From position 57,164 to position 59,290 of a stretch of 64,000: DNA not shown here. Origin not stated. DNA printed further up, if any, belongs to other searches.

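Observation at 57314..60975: ATGA-coupled pair of large atypical P-loop GTPase-like proteins, one membrane-anchored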

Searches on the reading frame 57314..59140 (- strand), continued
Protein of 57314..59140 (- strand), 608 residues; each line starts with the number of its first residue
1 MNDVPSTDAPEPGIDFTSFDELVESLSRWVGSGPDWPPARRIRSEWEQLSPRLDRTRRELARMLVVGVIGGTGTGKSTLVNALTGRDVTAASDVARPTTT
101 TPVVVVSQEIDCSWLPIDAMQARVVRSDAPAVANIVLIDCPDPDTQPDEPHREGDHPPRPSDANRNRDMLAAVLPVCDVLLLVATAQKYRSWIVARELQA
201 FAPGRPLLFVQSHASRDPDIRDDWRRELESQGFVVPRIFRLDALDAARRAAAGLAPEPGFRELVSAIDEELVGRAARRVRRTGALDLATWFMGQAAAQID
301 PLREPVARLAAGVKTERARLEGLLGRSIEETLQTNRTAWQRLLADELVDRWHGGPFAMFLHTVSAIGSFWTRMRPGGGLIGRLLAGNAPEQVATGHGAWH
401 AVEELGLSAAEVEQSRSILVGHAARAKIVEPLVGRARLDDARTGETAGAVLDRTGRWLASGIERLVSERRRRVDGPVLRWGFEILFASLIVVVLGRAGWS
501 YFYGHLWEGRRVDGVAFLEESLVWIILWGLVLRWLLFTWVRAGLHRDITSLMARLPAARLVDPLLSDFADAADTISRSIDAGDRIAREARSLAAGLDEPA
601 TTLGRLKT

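Call 81: find_encoding_contigs(protein=P0463, flank=6000, max_places=1)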
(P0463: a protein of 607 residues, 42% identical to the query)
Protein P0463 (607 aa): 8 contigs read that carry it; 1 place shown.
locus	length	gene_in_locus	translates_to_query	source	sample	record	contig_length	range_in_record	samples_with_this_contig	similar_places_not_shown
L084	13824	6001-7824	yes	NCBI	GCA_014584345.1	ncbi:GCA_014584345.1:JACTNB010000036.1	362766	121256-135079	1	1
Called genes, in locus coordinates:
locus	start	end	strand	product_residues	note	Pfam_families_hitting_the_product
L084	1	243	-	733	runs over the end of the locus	PF12679:ABC2_membrane_2, PF12730:ABC2_membrane_4, PF02517:Rce1-like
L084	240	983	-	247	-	PF00005:ABC_tran, PF13304:AAA_21 (faint)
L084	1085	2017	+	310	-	PF06439:3keto-disac_hyd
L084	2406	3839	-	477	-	-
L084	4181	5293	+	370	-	PF01384:PHO4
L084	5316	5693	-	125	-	PF12127:FloA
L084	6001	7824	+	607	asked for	PF00350:Dynamin_N (faint), PF01926:MMR_HSR1 (weak)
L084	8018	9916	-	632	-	PF00999:Na_H_Exchanger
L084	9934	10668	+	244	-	-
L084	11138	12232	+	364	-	PF04613:LpxD, PF25084:LbH_EIF2B (faint), PF25087:GMPPB_C, PF00132:Hexapep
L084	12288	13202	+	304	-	PF17930:LpxI_N, PF06230:LpxI_C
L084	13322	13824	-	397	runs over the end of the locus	PF13859:BNR_3 (faint), PF02012:BNR (faint), PF13088:BNR_2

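Call 84: search_dna_similar(query=window:57314-59140:-, collection=plasmids, mode=protein, max_evalue=0.001, max_rows=15)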
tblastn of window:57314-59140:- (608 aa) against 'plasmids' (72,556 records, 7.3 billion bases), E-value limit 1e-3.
No match.

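Call 86: search_protein_families(library=pfam, alignment_id=A3, max_evalue=0.01)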
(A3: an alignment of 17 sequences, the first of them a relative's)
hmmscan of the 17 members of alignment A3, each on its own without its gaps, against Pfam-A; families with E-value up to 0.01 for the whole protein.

A. member 1, P0275 (635 aa): 4 families
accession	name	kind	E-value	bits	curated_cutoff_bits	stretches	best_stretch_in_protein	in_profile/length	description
PF01926.29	MMR_HSR1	-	2.2e-05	25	21.9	1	62-113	2-54/113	50S ribosome-binding GTPase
PF00350.29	Dynamin_N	-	4.1e-05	24.1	27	1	62-102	1-40/168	Dynamin family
PF03193.22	RsgA_GTPase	-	0.00018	21.8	30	1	48-111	96-164/174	RsgA GTPase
PF00005.33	ABC_tran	-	0.00044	21.3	25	1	52-89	4-41/137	ABC transporter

B. families by the number of members that match (of 17 scanned): 19 families
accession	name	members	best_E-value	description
PF01926.29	MMR_HSR1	17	1.4e-11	50S ribosome-binding GTPase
PF00350.29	Dynamin_N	17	4.4e-10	Dynamin family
PF03193.22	RsgA_GTPase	15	2.2e-06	RsgA GTPase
PF00005.33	ABC_tran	14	1.2e-05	ABC transporter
PF13521.12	AAA_28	8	0.00014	AAA domain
PF13555.12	AAA_29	5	0.0014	P-loop containing region of AAA domain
PF05049.19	IIGP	3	0.0014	Interferon-inducible GTPase (IIGP)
PF13401.12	AAA_22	3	0.005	AAA domain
PF13476.12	AAA_23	2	8.1e-05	AAA domain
PF25683.1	URGCP_GTPase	2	0.0015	URGCP-like GTPase domain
PF25199.1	nSTAND_NTPase5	2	0.0022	Novel STAND NTPase 5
PF06414.18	Zeta_toxin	1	0.00014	Zeta toxin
PF13671.12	AAA_33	1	0.00081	AAA domain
PF13481.12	AAA_25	1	0.00088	AAA domain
PF03308.22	MeaB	1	0.0024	Methylmalonyl Co-A mutase-associated GTPase MeaB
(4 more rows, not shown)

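Call 91: find_encoding_contigs(protein=P0439, flank=3500, max_places=1)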
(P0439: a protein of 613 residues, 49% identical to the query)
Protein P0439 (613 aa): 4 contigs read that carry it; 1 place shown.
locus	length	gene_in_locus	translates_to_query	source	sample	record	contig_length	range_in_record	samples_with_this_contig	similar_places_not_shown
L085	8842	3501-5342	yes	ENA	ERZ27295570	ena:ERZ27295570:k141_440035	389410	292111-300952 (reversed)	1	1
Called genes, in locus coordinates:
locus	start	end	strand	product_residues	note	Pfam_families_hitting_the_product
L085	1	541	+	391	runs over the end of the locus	PF03417:AAT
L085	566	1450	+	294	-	PF00892:EamA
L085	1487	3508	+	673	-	PF01926:MMR_HSR1 (weak)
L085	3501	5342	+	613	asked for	PF00350:Dynamin_N (faint), PF01926:MMR_HSR1 (weak)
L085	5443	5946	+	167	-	-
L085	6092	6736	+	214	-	PF03483:B3_4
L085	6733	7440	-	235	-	PF04256:DUF434, PF18481:DUF5616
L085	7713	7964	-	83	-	-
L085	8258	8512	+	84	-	-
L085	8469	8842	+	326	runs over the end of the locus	PF00108:Thiolase_N, PF22691:Thiolase_C_1 (faint), PF08545:ACP_syn_III, PF08541:ACP_syn_III_C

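Call 92: find_encoding_contigs(protein=P0426, flank=3500, max_places=1)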
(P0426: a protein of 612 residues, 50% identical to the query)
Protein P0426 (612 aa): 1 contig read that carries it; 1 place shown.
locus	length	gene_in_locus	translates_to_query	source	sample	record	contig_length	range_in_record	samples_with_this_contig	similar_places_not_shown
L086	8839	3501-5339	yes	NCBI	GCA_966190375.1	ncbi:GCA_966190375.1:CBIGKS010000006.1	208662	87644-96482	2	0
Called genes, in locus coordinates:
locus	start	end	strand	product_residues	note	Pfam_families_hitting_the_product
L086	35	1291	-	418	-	PF13570:Beta-prop_ACSF4 (faint), PF01011:PQQ (faint), PF13360:PQQ_2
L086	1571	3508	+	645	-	PF01926:MMR_HSR1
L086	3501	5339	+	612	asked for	PF00350:Dynamin_N (faint), PF01926:MMR_HSR1 (weak)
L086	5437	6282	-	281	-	PF00691:OmpA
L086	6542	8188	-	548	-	-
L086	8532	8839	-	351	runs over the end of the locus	PF01035:DNA_binding_1, PF04493:Endonuclease_5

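Call 93: find_encoding_contigs(protein=P0467, flank=3500, max_places=1)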
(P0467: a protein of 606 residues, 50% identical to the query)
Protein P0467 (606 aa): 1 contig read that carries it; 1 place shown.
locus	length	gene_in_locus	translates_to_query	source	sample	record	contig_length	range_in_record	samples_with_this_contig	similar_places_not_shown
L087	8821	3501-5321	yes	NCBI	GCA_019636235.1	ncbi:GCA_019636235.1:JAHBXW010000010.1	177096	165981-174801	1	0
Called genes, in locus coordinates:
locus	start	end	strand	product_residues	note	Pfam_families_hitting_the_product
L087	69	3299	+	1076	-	-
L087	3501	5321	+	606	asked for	PF00350:Dynamin_N (weak), PF01926:MMR_HSR1 (faint)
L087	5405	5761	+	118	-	PF01329:Pterin_4a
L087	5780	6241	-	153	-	-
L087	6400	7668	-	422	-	PF01011:PQQ (faint), PF13570:Beta-prop_ACSF4 (weak), PF13360:PQQ_2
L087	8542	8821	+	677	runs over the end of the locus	PF00122:E1-E2_ATPase, PF00702:Hydrolase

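Call 94: find_encoding_contigs(protein=P0448, flank=3500, max_places=1)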
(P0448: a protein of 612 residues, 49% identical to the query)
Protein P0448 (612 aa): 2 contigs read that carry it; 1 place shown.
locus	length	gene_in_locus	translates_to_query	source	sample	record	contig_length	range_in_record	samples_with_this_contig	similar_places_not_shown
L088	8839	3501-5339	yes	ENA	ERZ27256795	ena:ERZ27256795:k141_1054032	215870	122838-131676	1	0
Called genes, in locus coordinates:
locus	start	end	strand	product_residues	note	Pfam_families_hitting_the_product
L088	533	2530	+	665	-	PF01926:MMR_HSR1 (weak)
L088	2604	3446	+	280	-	-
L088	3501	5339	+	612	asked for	PF00350:Dynamin_N (weak), PF01926:MMR_HSR1 (weak)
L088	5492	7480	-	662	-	PF01590:GAF, PF13185:GAF_2, PF13492:GAF_3, PF00158:Sigma54_activat, PF14532:Sigma54_activ_2, PF07728:AAA_5 (weak), PF25601:AAA_lid_14, PF02954:HTH_8, +2 more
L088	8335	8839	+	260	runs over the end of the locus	PF00106:adh_short, PF08659:KR, PF13561:adh_short_C2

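Call 95: find_encoding_contigs(protein=P0505, flank=3500, max_places=1)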
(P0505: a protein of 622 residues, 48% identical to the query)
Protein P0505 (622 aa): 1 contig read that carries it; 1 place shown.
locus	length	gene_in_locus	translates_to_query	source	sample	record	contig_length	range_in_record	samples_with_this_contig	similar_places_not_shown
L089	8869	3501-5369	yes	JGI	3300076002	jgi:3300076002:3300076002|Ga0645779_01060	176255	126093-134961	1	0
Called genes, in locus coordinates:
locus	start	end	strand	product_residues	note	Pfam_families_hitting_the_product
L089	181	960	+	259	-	PF02548:Pantoate_transf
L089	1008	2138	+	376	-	PF01168:Ala_racemase_N, PF14031:D-ser_dehydrat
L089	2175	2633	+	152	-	-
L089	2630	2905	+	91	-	-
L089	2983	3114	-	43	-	-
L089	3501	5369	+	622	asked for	PF00350:Dynamin_N (weak), PF01926:MMR_HSR1 (faint)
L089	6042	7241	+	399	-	PF01408:GFO_IDH_MocA, PF02894:GFO_IDH_MocA_C, PF22725:GFO_IDH_MocA_C3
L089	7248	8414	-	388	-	-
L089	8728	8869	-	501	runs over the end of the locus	PF05697:Trigger_N, PF05698:Trigger_C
